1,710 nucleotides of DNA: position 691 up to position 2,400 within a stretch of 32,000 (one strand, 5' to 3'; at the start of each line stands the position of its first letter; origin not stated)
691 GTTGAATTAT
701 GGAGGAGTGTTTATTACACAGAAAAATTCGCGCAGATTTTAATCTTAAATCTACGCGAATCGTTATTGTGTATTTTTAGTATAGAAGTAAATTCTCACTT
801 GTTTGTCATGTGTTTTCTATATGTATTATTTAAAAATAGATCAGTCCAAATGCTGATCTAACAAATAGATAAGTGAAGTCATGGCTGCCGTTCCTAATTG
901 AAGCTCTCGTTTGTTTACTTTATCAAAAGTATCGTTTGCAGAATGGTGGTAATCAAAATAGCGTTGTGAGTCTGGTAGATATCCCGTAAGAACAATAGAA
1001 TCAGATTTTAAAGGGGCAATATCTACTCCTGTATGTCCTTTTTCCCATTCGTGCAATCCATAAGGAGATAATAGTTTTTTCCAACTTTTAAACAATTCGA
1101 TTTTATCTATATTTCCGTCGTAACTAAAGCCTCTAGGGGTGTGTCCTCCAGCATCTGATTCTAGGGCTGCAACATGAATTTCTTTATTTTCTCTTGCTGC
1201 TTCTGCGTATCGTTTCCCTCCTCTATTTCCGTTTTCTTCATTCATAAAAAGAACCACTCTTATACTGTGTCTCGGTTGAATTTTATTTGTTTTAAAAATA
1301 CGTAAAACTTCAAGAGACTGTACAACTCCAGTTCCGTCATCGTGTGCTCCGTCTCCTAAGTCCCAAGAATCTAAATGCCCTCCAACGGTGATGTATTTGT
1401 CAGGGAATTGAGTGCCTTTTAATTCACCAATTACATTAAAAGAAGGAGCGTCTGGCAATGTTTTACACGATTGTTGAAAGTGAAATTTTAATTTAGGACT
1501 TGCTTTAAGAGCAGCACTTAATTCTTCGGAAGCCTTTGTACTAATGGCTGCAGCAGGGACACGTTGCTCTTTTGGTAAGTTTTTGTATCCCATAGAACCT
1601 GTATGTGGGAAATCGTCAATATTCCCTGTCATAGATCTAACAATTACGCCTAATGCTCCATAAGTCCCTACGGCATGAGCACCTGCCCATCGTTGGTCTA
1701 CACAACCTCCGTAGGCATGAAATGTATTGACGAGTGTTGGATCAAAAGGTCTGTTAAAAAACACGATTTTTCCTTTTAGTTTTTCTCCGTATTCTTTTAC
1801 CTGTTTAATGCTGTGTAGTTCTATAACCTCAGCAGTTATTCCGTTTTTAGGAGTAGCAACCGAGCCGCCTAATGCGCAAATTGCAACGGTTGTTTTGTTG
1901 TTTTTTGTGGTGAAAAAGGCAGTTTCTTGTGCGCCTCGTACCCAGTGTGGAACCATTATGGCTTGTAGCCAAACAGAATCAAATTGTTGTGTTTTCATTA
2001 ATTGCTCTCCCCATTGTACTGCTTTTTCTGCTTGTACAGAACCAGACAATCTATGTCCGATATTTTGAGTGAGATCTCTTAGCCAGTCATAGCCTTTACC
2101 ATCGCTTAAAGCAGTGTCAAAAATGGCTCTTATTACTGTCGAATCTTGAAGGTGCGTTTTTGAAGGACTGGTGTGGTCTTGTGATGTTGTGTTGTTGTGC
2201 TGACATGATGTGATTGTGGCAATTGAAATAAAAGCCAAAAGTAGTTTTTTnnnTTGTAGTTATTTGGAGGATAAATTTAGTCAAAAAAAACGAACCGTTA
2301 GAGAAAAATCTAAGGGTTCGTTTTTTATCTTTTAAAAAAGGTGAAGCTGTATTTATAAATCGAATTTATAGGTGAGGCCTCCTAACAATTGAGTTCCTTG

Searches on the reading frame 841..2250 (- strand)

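Call 11: search_protein_families(library=pfam, proteins=[window:841-2250:-], max_evalue=0.01)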
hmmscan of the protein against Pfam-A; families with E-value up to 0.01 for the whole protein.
window:841-2250:- (469 aa): 3 families
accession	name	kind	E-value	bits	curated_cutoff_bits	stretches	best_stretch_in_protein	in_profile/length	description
PF04389.22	Peptidase_M28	-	3e-26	92.8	21.3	1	272-452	1-184/193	Peptidase family M28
PF01546.33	Peptidase_M20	-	2.7e-07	31.1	24.6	1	299-359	30-90/206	Peptidase family M20/M25/M40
PF02225.27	PA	-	0.00098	19.6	23.9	1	155-244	22-95/95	PA domain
